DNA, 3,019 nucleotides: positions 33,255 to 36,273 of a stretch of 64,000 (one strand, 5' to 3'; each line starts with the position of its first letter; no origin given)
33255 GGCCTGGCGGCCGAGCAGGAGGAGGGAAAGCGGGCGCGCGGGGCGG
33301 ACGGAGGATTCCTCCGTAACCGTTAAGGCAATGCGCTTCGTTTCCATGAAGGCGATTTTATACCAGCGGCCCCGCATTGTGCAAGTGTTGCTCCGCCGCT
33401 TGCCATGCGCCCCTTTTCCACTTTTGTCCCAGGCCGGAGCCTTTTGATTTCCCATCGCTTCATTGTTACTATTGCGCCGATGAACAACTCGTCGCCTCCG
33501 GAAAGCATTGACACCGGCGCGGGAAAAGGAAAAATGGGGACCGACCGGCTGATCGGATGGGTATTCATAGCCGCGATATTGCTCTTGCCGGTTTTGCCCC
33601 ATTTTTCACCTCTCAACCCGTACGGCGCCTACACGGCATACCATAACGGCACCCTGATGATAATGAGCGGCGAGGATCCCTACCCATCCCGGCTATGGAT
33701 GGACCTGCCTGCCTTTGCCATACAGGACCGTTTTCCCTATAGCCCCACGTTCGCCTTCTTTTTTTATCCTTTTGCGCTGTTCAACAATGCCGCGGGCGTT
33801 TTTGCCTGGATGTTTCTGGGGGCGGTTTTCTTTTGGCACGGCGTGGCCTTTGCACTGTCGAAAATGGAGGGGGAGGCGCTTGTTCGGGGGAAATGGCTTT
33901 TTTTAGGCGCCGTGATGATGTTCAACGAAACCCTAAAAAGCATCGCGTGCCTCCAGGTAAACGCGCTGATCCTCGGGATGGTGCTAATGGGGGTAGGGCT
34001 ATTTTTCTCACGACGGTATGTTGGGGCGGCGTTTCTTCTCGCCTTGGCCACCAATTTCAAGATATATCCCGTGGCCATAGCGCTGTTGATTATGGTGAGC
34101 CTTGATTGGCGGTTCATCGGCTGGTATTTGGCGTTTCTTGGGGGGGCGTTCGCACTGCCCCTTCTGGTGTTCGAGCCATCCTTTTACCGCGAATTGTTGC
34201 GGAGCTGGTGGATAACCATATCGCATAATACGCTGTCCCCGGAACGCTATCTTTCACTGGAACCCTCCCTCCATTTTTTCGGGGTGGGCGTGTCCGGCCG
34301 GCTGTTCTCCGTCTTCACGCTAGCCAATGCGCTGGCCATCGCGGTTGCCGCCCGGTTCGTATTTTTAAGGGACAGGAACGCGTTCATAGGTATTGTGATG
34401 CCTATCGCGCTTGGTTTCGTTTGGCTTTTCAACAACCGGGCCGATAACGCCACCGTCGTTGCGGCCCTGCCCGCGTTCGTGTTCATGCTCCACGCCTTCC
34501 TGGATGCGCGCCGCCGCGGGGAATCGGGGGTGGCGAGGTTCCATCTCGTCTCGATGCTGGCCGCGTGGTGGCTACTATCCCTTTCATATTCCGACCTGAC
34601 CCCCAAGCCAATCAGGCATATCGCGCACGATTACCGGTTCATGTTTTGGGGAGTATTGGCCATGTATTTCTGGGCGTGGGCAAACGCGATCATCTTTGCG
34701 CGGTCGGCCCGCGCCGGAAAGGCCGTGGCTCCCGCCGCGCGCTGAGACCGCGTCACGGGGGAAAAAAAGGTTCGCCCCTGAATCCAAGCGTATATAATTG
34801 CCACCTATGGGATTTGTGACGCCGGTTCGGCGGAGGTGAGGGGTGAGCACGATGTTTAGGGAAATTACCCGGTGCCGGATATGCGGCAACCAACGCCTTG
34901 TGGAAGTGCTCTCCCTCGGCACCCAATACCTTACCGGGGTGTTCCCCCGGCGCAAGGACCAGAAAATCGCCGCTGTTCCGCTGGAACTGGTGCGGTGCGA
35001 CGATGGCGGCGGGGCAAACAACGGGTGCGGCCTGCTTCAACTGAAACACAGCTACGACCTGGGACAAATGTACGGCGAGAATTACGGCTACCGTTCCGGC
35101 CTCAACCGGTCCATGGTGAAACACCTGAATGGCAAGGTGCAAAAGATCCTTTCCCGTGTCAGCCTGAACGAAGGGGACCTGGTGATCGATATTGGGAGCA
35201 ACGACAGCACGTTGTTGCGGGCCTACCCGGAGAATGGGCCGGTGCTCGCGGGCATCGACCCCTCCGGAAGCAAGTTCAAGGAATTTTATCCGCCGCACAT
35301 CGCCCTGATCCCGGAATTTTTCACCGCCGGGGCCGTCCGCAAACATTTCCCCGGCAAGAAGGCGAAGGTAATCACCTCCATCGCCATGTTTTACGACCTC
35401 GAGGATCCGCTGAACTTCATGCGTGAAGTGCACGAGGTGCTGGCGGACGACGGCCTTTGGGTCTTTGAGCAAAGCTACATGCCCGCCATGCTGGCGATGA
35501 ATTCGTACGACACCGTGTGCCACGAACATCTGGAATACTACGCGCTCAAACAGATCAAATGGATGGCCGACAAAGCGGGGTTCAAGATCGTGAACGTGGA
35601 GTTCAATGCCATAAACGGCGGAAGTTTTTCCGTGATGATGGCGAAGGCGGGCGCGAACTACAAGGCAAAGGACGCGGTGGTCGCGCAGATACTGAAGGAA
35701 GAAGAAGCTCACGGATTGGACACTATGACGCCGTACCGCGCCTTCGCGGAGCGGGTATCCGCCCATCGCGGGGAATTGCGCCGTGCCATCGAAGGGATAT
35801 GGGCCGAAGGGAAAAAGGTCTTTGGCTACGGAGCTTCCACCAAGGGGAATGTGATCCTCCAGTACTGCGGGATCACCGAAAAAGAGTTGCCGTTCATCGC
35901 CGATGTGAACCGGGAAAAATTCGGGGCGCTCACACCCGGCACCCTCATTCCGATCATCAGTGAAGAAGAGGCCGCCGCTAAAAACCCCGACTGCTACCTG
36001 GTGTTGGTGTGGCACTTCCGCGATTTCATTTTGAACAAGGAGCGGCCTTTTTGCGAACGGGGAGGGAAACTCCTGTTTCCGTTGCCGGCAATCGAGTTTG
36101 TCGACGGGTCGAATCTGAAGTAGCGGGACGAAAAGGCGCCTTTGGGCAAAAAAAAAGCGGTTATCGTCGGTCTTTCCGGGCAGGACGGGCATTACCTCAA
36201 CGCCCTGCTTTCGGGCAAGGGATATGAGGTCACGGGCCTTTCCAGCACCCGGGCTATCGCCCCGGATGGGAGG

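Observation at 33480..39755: Five-gene envelope glycosylation module: two GT-C (GT87-like) paralogues bracketing a sugar C-methyltransferase, a Gmd-like enzyme and a polyprenol-P-sugar synthase-methyltransferase fusion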

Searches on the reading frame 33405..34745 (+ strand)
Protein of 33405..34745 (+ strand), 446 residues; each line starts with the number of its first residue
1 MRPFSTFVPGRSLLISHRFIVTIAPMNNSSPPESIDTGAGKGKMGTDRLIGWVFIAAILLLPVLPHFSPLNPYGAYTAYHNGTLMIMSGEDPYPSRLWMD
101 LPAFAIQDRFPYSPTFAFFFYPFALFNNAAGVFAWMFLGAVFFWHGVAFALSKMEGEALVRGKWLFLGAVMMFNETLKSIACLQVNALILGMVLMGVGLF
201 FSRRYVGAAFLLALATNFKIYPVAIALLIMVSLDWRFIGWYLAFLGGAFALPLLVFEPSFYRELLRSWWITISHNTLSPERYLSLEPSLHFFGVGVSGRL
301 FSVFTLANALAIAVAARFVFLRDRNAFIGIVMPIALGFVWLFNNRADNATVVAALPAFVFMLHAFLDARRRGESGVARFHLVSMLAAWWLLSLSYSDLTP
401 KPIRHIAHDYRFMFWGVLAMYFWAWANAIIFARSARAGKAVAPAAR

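Call 3: search_protein_families(library=pfam, proteins=[window:33405-34745:+], max_evalue=0.01)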
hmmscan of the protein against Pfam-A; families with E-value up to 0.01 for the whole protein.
window:33405-34745:+ (446 aa): 1 family
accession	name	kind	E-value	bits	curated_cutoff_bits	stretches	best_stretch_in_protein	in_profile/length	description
PF09594.16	GT87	-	7.9e-19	68.8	25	1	110-332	1-226/237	Glycosyltransferase family 87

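Call 4: search_protein_families(library=ncbifam, proteins=[window:33405-34745:+], max_evalue=0.01)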
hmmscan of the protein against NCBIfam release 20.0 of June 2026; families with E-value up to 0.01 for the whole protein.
window:33405-34745:+ (446 aa): 0 families

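Call 30: search_solved_structures(query=window:33480-34745:+, max_evalue=1, show_alignments=2)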
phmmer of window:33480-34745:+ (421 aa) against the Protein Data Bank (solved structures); distinct sequences matched with E-value up to 1: 0.

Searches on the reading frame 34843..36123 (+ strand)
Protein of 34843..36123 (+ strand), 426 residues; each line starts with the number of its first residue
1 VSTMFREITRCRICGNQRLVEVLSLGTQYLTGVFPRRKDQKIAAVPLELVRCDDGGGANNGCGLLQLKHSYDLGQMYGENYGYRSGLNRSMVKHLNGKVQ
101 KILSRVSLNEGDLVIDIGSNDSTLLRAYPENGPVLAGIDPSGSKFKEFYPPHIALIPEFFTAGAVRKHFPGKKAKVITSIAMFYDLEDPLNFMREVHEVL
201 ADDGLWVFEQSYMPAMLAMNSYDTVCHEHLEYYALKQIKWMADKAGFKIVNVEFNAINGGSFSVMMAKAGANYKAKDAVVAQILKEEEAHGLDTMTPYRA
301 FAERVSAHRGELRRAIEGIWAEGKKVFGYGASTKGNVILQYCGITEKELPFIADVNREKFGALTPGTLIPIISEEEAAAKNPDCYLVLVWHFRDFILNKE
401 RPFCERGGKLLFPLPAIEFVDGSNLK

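Call 3: search_protein_families(library=pfam, proteins=[window:34843-36123:+], max_evalue=0.01)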
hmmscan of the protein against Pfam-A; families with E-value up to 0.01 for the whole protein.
window:34843-36123:+ (426 aa): 4 families
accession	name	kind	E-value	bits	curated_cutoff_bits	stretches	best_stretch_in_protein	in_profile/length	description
PF08484.17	Methyltransf_14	-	1.2e-50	171.9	23.5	1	257-415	2-160/160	C-methyltransferase C-terminal domain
PF13489.12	Methyltransf_23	-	4.4e-17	62.7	27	1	92-251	2-163/164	Methyltransferase domain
PF08421.16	Methyltransf_13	-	1.1e-13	51.6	31.3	1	11-77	1-62/62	Putative zinc binding domain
PF08241.18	Methyltransf_11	-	0.00014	22.9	21.2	1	116-207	2-94/95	Methyltransferase domain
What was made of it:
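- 34843..36123 (+): NDP-hexose C-methyltransferase (TylC3/EvaC/TcaB9/MtmC type), 426 aa. Predicted to C-methylate a GDP-4-keto-hexose. Pfam PF08421, PF13489 and PF08484 (call 3).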

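Call 4: search_protein_families(library=ncbifam, proteins=[window:34843-36123:+], max_evalue=0.01)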
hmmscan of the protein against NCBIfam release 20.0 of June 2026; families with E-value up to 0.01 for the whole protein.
window:34843-36123:+ (426 aa): 2 families
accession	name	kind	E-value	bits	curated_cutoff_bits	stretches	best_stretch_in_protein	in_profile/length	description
TIGR00452.1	TIGR00452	equivalog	0.0017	17.2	275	1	98-211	105-222/316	tRNA 5-methoxyuridine(34)/uridine 5-oxyacetic acid(34) synthase CmoB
NF045667.1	MTase_DVU1556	equivalog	0.007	15.8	155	0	100-253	12-166/213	DVU_1556 family methyltransferase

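Call 9: search_solved_structures(query=window:34843-36123:+, max_evalue=0.001)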
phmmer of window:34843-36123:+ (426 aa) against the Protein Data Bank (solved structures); distinct sequences matched with E-value up to 0.001: 10.
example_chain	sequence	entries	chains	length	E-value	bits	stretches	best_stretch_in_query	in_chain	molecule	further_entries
4rv9_A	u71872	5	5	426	4.3e-59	203.5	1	6-418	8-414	D-mycarose 3-C-methyltransferase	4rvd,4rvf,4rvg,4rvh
5t64_A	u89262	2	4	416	1.8e-48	168.5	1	9-417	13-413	Sugar 3-C-methyl transferase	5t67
5t6b_A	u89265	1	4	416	1.8e-46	161.9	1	9-417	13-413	Sugar 3-C-methyl transferase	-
4e2w_A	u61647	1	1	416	3.4e-45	157.7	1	9-417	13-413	TcaB9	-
3ndi_A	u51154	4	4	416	5.9e-45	156.9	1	9-417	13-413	Methyltransferase | TcaB9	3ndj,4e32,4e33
4e2x_A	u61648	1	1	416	5.9e-45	156.9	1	9-417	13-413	TcaB9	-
4e30_A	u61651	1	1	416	9e-45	156.3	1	9-417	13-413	TcaB9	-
4e2y_A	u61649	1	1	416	1.5e-44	155.6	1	9-417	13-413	TcaB9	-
4e31_A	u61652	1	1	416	2.1e-44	155.1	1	9-417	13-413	TcaB9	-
4e2z_A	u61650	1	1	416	5.6e-44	153.7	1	9-417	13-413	TcaB9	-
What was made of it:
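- The best PDB hit of the C-methyltransferase is MtmC (call 9).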

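Call 84: search_solved_structures(query=window:34843-36123:+, max_evalue=1e-40, show_alignments=5)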
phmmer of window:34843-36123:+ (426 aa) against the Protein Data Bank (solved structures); distinct sequences matched with E-value up to 1e-40: 10.
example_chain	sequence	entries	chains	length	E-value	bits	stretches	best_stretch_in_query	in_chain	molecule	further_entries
4rv9_A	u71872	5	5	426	4.3e-59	203.5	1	6-418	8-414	D-mycarose 3-C-methyltransferase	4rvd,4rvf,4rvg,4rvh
5t64_A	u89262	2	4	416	1.8e-48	168.5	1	9-417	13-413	Sugar 3-C-methyl transferase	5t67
5t6b_A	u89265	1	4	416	1.8e-46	161.9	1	9-417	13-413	Sugar 3-C-methyl transferase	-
4e2w_A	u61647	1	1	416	3.4e-45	157.7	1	9-417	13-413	TcaB9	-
3ndi_A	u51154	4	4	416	5.9e-45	156.9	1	9-417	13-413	Methyltransferase | TcaB9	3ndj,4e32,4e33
4e2x_A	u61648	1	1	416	5.9e-45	156.9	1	9-417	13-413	TcaB9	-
4e30_A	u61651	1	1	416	9e-45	156.3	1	9-417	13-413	TcaB9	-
4e2y_A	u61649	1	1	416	1.5e-44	155.6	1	9-417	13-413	TcaB9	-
4e31_A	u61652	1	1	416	2.1e-44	155.1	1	9-417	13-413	TcaB9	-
4e2z_A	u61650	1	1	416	5.6e-44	153.7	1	9-417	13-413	TcaB9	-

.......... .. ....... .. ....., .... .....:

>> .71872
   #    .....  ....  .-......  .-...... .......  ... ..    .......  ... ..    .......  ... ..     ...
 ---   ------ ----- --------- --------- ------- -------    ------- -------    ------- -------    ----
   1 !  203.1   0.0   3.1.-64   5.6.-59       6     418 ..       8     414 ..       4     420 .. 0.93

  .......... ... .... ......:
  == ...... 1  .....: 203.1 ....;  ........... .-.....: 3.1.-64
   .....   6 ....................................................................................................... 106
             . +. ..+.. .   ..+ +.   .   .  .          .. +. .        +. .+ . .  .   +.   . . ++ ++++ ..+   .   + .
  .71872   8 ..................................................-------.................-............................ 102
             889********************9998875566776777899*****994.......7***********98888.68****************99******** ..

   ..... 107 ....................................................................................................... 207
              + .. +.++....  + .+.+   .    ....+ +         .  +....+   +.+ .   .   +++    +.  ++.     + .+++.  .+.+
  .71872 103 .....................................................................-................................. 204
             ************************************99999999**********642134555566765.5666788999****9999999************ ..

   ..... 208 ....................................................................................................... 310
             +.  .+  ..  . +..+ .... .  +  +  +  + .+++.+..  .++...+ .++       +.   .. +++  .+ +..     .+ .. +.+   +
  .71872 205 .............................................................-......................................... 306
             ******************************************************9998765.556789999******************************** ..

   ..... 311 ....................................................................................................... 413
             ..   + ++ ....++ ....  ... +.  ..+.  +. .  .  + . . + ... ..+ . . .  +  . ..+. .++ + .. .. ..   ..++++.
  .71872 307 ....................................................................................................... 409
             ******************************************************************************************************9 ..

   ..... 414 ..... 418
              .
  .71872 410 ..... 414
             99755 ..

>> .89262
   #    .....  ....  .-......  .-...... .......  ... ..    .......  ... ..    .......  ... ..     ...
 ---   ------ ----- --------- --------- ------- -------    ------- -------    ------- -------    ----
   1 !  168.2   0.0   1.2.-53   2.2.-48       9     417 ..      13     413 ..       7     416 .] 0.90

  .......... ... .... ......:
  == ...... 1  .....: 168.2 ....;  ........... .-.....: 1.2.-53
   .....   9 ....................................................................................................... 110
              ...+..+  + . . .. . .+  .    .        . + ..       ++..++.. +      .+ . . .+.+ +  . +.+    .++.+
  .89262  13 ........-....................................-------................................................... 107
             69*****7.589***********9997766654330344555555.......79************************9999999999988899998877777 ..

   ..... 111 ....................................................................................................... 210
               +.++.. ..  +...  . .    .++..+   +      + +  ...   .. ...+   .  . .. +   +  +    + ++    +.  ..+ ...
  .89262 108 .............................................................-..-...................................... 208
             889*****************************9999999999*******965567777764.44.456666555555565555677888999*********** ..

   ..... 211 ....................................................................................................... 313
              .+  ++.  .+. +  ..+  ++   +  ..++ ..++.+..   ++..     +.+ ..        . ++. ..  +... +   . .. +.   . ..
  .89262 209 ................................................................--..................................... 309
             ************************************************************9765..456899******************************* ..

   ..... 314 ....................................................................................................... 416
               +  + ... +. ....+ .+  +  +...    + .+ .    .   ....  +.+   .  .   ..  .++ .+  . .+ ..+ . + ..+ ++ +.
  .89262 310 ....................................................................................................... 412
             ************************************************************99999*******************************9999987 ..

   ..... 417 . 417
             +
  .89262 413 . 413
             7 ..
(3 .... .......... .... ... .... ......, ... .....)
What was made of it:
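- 34843..36123 (+): PDB best match MtmC 4rv9 at 203 bits, then KijD1 and TcaB9 (calls 9, 84).
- On TylC3-type NDP-hexose C-methyltransferases: End-to-end alignment to MtmC, KijD1 and TcaB9 (call 84).
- Closest known: TylC3/EryBIII/EvaC/TcaB9/KijD1/MtmC NDP-hexose C-3-methyltransferases. Same: The HEH motif is conserved (calls 3, 9, 84).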
